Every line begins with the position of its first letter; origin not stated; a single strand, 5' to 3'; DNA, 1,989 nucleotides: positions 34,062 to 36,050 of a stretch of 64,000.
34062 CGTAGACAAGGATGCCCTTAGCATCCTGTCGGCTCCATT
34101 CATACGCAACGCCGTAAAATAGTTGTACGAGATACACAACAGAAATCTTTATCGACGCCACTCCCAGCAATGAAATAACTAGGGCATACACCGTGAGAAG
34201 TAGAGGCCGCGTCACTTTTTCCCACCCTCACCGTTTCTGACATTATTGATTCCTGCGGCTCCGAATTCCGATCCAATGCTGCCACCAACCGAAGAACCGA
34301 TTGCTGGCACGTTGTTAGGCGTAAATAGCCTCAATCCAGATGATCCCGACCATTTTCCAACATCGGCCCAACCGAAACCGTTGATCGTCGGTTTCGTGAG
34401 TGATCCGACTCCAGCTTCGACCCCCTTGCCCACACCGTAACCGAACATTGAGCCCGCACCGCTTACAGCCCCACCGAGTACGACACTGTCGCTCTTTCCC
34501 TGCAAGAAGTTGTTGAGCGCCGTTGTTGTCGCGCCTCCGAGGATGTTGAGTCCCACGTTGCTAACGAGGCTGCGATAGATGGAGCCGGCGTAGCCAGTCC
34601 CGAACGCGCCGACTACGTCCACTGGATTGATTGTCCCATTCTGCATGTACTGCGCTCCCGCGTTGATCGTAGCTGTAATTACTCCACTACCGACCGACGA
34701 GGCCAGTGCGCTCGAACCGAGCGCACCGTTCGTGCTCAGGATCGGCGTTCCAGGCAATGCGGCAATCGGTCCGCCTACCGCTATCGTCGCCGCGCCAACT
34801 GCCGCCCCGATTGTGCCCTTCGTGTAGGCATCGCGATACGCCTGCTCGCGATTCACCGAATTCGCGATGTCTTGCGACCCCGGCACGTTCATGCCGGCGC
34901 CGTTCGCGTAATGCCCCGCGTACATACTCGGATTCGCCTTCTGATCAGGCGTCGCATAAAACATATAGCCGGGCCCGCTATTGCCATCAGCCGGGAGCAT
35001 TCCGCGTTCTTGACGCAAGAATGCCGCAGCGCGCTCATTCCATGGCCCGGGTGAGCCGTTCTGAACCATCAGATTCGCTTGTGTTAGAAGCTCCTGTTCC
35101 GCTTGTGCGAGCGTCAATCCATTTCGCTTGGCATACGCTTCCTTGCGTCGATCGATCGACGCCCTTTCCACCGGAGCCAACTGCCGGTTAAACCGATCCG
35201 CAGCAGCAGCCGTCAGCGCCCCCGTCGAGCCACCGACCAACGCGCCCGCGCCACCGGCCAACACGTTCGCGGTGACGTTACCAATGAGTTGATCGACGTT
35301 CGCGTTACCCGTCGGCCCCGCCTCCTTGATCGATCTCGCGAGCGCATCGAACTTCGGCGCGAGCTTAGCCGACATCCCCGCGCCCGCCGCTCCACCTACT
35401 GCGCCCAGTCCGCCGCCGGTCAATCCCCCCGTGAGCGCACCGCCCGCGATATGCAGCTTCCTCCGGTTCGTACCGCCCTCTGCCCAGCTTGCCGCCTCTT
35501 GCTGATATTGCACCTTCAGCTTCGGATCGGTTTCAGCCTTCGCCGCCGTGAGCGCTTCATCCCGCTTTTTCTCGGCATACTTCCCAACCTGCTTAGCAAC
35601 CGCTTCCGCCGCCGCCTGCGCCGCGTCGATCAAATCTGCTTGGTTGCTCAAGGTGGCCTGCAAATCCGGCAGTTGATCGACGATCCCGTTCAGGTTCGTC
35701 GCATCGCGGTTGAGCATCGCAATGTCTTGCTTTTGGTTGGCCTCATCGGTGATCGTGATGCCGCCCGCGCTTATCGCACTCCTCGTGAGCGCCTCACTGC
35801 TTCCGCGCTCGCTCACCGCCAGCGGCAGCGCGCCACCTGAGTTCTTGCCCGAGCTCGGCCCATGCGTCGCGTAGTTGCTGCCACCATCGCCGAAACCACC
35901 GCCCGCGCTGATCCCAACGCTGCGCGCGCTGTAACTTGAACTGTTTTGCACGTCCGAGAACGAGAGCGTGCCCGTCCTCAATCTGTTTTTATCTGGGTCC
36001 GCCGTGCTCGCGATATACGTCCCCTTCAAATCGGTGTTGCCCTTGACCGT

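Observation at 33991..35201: CdiA C-terminal domain looks like a glycine-zipper membrane-active toxin paired with a 2-TM immunity protein; both are compositionally foreign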

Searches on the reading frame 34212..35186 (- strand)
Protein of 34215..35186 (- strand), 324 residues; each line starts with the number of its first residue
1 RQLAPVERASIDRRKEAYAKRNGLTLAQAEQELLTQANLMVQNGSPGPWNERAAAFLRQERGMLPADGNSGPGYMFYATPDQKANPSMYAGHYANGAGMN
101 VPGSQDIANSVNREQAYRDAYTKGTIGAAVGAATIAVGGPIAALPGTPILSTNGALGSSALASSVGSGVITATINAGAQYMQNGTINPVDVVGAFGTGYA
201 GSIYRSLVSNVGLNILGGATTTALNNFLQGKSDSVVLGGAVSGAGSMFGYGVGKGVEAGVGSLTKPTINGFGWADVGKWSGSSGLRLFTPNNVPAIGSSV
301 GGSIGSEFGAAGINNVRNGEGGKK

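Call 13: find_homologous_proteins(query=window:34215-35186:-, max_evalue=0.001)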
Query seq(324 aa) (324 aa): 53 proteins with E <= 0.001 among 8000 candidates.
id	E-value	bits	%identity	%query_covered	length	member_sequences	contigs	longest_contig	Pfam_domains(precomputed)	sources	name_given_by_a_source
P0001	1.1e-117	411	61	98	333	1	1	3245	-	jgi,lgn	jgi:filamentous hemagglutinin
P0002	2.8e-114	400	65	95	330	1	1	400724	-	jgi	jgi:filamentous hemagglutinin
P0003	2.4e-113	396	63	98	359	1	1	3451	-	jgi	-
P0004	7.4e-113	395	61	100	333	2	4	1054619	-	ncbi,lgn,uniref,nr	ncbi:hypothetical protein [Burkholderia territorii]|uniref:Uncharacterized protein n=1 Tax=Burkholde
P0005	2.6e-112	393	60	100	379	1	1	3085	-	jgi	jgi:filamentous hemagglutinin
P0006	5.4e-108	379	58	98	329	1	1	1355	-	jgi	jgi:hypothetical protein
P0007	2.0e-106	374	59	96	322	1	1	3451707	-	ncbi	ncbi:membrane protein of unknown function [Burkholderia multivorans]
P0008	6.9e-105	369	59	91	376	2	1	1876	-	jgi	jgi:filamentous hemagglutinin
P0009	1.3e-104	368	65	84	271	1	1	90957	-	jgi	jgi:filamentous hemagglutinin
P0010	1.5e-104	368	61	100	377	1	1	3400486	-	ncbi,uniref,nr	ncbi:hypothetical protein [Burkholderia pyrrocinia]|uniref:hypothetical protein n=1 Tax=Burkholderia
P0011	1.8e-104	367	60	98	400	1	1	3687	-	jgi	jgi:filamentous hemagglutinin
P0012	6.4e-104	366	62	97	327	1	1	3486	-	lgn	-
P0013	2.3e-102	360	59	100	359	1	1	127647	-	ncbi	ncbi:hypothetical protein ACV229_28550, partial [Burkholderia sp. MR1-5-21]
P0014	3.2e-102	360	58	99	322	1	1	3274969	-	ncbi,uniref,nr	ncbi:hypothetical protein [Burkholderia sp. JP2-270]|uniref:hypothetical protein n=1 Tax=Burkholderi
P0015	8.6e-101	355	62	90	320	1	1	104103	-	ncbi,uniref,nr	ncbi:hypothetical protein [Burkholderia cepacia]|uniref:hypothetical protein n=1 Tax=Burkholderia ce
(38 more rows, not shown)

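Call 32: find_encoding_contigs(protein=P0004, flank=10000, max_places=2)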
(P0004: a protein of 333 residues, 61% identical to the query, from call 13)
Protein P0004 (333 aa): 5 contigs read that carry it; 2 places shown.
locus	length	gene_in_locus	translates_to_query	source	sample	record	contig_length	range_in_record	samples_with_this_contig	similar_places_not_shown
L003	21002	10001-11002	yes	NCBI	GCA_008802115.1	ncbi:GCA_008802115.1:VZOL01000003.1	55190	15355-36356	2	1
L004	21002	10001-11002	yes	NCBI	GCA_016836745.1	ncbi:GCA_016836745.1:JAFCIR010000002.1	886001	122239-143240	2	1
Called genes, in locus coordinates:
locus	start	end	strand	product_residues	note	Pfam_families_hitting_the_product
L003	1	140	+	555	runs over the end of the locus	PF08479:POTRA_2, PF17287:POTRA_3, PF03865:ShlB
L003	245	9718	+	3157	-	PF05860:TPS, PF13018:ESPR, PF13332:Fil_haemagg_2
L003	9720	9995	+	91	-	-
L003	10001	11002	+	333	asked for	-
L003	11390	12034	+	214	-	-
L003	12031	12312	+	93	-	-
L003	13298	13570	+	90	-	-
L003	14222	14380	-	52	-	-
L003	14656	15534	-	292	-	PF01418:HTH_6, PF01380:SIS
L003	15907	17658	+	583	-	PF01019:G_glu_transpept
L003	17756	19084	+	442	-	PF00375:SDF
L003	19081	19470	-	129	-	PF11811:DUF3331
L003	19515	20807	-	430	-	PF01266:DAO (faint), PF05834:Lycopene_cycl (faint), PF07992:Pyr_redox_2, PF13450:NAD_binding_8 (faint), PF13454:NAD_binding_9 (faint), PF00070:Pyr_redox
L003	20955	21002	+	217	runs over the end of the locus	PF00440:TetR_N, PF17938:TetR_C_29 (weak)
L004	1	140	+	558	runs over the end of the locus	PF08479:POTRA_2, PF17287:POTRA_3, PF03865:ShlB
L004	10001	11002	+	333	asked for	-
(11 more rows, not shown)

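Call 33: find_encoding_contigs(protein=P0007, flank=10000, max_places=2)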
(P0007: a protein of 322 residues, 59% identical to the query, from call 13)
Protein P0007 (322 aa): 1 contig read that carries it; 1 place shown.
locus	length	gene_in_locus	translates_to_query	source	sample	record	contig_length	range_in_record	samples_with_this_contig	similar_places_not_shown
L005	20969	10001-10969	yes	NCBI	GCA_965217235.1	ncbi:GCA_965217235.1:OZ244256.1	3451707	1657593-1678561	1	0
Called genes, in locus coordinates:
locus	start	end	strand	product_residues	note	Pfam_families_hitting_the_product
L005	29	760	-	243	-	PF13489:Methyltransf_23, PF13847:Methyltransf_31, PF08241:Methyltransf_11, PF08242:Methyltransf_12, PF13649:Methyltransf_25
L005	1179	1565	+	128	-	-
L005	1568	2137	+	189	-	PF00182:Glyco_hydro_19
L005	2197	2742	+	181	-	-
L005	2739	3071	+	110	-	-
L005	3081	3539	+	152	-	-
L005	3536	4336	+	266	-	PF01734:Patatin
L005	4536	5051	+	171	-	PF00083:Sugar_tr, PF07690:MFS_1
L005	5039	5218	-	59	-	-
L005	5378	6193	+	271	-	PF00497:SBP_bac_3, PF10613:Lig_chan-Glu_bd (weak)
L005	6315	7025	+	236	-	PF00528:BPD_transp_1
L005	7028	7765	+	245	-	PF00528:BPD_transp_1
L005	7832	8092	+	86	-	-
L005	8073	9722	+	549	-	PF13018:ESPR (weak), PF05860:TPS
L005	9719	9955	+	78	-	-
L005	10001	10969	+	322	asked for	-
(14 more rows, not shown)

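Call 40: predict_structure(alignment_id=A1)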
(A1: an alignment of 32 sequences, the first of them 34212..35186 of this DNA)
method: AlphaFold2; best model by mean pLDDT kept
length: 324 residues; sequences in the alignment: 32
mean_pLDDT: 58.3   pTM: 0.31
mean pLDDT of the five models: 58.3, 58.1, 55.3, 53.2, 51.2
residues with pLDDT >= 90: 31; 70-90: 36; 50-70: 152; < 50: 105
segments of 3 or more residues with pLDDT < 50: 62-64, 70-77, 96-101, 120-162, 265-292, 294-299
pLDDT, mean of each block of 10 residues (from residue 1): 80 95 97 90 73 86 49 48 59 50 55 51 39 32 26 29 59 62 67 69 56 57 63 68 62 59 48 40 38 47 50 63 49
secondary structure, 60 per line:
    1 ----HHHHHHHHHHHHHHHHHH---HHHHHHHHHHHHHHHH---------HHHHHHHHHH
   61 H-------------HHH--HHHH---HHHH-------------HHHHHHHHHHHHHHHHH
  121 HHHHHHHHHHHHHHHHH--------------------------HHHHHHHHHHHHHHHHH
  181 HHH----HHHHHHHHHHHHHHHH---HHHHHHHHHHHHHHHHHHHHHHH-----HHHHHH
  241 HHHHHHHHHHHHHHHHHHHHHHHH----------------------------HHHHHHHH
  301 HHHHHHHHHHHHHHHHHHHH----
elements in order: H5-22 H26-41 H51-61 H80-83 H87-90 H104-137 H164-183 H188-203 H207-229 H235-264 H293-320
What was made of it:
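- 34725..35186 (-): CT entry (translocation) domain, CT residues 1-154. It comprises three confident helices, the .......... motif and one hydrophobic helix (CT ~120-145). AF2 pLDDT is 80-97 for CT residues 1-40 (call 40).
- On Alpha-helical CDI ionophore toxins (type 10, EC93-like): The same helices appear in the full-CT model (call 40).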

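Call 45: fold_search(model_id=the predicted structure, library=pdb)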
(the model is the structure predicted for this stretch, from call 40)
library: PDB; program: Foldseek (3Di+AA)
matches with E <= 10: 13; with E <= 0.001: 0
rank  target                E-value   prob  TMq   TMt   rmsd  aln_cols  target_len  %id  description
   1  1u77                  1.7e+00  0.15  0.16  0.14  15.0       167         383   14  Crystal Structure of Ammonia Channel AmtB from E. Coli (released 2004-09-21)
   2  3mzo_B                6.4e+00  0.07  0.15  0.20   9.2       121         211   11  Crystal structure of a HD-domain phosphohydrolase (lin2634) from LISTERIA INNOCUA at 1.98 A resolution (released 2010-05-26)
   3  4nh2_E                6.7e+00  0.07  0.15  0.14  14.5       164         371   15  Crystal structure of AmtB from E. coli bound to phosphatidylglycerol (released 2014-06-04)
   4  7r5k_A4               6.7e+00  0.04  0.13  0.07  20.9       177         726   16  Human nuclear pore complex (constricted) (released 2022-06-22)
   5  9udw_A                7.4e+00  0.03  0.14  0.12  10.7       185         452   13  Cryo-EM structure of the human G6P transporter SLC37A2 in the G6P bound state with a symmetric cytosolic-open conforma (released 2025-11-05)
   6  3c1g                  7.8e+00  0.06  0.15  0.14  13.8       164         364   15  Substrate binding, deprotonation and selectivity at the periplasmic entrance of the E. coli ammonia channel AmtB (released 2008-03-18)
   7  2npk                  7.8e+00  0.04  0.13  0.12  14.3       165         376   16  An unusual twin-His arrangement in the pore of ammonia channels is essential for substrate conductance (released 2006-11-14)
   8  6s3l_B                8.5e+00  0.05  0.16  0.22  14.9       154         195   14  Structure of the core of the flagellar export apparatus from Vibrio mimicus, the FliPQR-FlhB complex. (released 2020-03-25)
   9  4nh2_A                8.9e+00  0.06  0.14  0.13  14.7       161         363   14  Crystal structure of AmtB from E. coli bound to phosphatidylglycerol (released 2014-06-04)
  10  8olt_Y                8.9e+00  0.04  0.10  0.20  17.8       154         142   11  Mitochondrial complex I from Mus musculus in the active state bound with piericidin A (released 2023-08-09)
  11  2now                  9.4e+00  0.04  0.15  0.14  13.9       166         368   16  An unusual twin-His arrangement in the pore of ammonia channels is essential for substrate conductance (released 2006-11-14)
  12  9f5x_e                9.8e+00  0.04  0.15  0.19  21.9       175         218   14  Structure of the Chlamydomonas reinhardtii respiratory supercomplex I1 III2 IV2 (released 2025-03-12)
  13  9wq2_A                9.8e+00  0.03  0.08  0.08  13.6       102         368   16  Structure of 3TM-SAVED dimer bound to 2'3'-cGAMP (released 2026-04-01)

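Call 46: find_related_loci(query=A1, collection=genome_contigs, flank=4000)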
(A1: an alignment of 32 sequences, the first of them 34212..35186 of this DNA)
Query A1 (324 aa) in genome_contigs; peptide patterns used: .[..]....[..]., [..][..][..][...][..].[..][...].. (x = any residue, [..] = any of these).
149 stretches matched a pattern; 50 encode a relative of the query (tblastn E <= 1e-3); 49 distinct loci.
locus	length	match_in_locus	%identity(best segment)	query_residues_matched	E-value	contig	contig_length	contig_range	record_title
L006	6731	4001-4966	62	1-323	1e-114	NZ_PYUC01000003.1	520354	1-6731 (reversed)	Trinickia symbiotica strain JPY-366 NODE_3_length_520354_cov_26.9003, whole genome shotgun sequence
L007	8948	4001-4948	62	1-316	1e-103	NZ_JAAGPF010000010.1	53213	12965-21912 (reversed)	Burkholderia sp. Ac-20379 NODE_9_length_53336_cov_51.147550/0/0, whole genome shotgun sequence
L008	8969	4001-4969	61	1-324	3e-102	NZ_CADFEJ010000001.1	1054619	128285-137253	Burkholderia territorii strain LMG 28158, whole genome shotgun sequence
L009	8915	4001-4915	60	1-307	9e-101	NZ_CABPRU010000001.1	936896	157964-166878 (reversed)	Pandoraea terrigena strain LMG 31013, whole genome shotgun sequence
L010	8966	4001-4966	55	1-324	1e-98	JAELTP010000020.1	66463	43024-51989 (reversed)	Pandoraea sp. ASV26 NODE_20_length_66463_cov_19.272296, whole genome shotgun sequence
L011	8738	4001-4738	68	1-248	2e-95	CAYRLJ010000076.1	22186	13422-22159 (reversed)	MAG TPA_asm: uncultured Burkholderia sp. isolate SRP272529_co1_162 genome assembly, contig: NODE_3799_length_22186_cov_1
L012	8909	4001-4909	59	20-323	1e-91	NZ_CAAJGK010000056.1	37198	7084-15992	Paraburkholderia sp. BCC1886, whole genome shotgun sequence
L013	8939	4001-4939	48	1-314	2e-88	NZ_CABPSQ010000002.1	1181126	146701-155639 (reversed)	Pandoraea captiosa strain LMG 31118, whole genome shotgun sequence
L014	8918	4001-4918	54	1-308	2e-86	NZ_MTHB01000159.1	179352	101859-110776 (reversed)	Caballeronia sordidicola strain PAMC 26633 BSU0400008, whole genome shotgun sequence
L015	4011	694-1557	51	1-292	2e-75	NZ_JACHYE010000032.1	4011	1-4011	Herbaspirillum sp. Sphag64 Ga0365388_32, whole genome shotgun sequence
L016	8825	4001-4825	51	7-269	2e-70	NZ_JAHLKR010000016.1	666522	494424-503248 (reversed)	Mycetohabitans sp. B8 B8_contig000016, whole genome shotgun sequence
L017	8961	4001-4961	58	1-324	1e-82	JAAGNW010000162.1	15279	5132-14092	Burkholderia multivorans strain WS-FJ9 scaffold162, whole genome shotgun sequence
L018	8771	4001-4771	47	1-268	2e-59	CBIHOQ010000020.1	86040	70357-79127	MAG TPA_asm: uncultured Burkholderiaceae bacterium isolate SRR18156212_maxbin2_2 genome assembly, contig: ERZ27336872.24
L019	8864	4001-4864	41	1-304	6e-55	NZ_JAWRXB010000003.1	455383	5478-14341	Paraburkholderia sp. SIMBA_030 NODE_3_length_455383_cov_94.872369, whole genome shotgun sequence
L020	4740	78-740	53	102-324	2e-52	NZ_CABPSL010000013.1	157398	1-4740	Pandoraea cepalis strain LMG 31106, whole genome shotgun sequence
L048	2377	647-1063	35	1-126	2e-16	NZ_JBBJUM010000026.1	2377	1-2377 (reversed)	Ramlibacter sp. AN1015 26, whole genome shotgun sequence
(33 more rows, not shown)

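Call 76: search_solved_structures(query=A1, max_evalue=1)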
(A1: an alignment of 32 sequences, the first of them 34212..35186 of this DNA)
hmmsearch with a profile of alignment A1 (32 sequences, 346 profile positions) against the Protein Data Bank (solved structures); distinct sequences matched with E-value up to 1: 2.
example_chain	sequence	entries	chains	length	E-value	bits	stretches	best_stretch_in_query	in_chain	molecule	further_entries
1c2y_A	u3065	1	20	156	0.032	16.4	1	197-287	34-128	PROTEIN (LUMAZINE SYNTHASE)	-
9ez8_A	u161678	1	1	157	0.15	14.2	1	206-288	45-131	6,7-dimethyl-8-ribityllumazine synthase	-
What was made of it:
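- Tried and rejected: Profile search of PDB sequences gave only chance hits to lumazine synthase (call 76).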

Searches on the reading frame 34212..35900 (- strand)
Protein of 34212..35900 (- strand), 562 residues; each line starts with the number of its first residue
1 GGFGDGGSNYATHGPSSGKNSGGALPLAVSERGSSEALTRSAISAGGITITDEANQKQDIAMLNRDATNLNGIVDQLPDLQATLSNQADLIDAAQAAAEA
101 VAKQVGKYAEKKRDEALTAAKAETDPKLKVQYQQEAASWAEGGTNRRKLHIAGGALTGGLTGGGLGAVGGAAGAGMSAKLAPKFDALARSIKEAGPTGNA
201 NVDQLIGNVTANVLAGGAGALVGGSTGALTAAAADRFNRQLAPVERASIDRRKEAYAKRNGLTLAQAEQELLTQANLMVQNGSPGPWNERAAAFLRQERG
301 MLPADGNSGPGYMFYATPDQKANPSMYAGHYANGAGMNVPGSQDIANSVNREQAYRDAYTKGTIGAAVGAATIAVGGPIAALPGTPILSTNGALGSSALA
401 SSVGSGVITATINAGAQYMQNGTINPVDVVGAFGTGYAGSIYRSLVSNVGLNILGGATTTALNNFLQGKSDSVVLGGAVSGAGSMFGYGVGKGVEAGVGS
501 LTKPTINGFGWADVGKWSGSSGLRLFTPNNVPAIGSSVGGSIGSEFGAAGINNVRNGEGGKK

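Call 7: search_protein_families(library=pfam, proteins=[window:34212-35900:-], max_evalue=1)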
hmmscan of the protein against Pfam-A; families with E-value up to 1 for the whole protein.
window:34212-35900:- (562 aa): 1 family
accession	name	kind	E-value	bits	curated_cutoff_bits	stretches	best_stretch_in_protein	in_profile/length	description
PF23853.1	DUF7216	-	0.1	13.6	27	0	89-131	51-93/107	Family of unknown function (DUF7216)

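Call 8: search_protein_families(library=ncbifam, proteins=[window:34212-35900:-], max_evalue=1)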
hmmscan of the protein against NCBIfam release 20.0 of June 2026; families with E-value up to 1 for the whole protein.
window:34212-35900:- (562 aa): 1 family
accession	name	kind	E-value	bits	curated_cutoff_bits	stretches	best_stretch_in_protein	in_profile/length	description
TIGR00996.1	Mtu_fam_mce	paralog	0.0019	17.5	140.5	1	60-115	201-256/291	MCE family protein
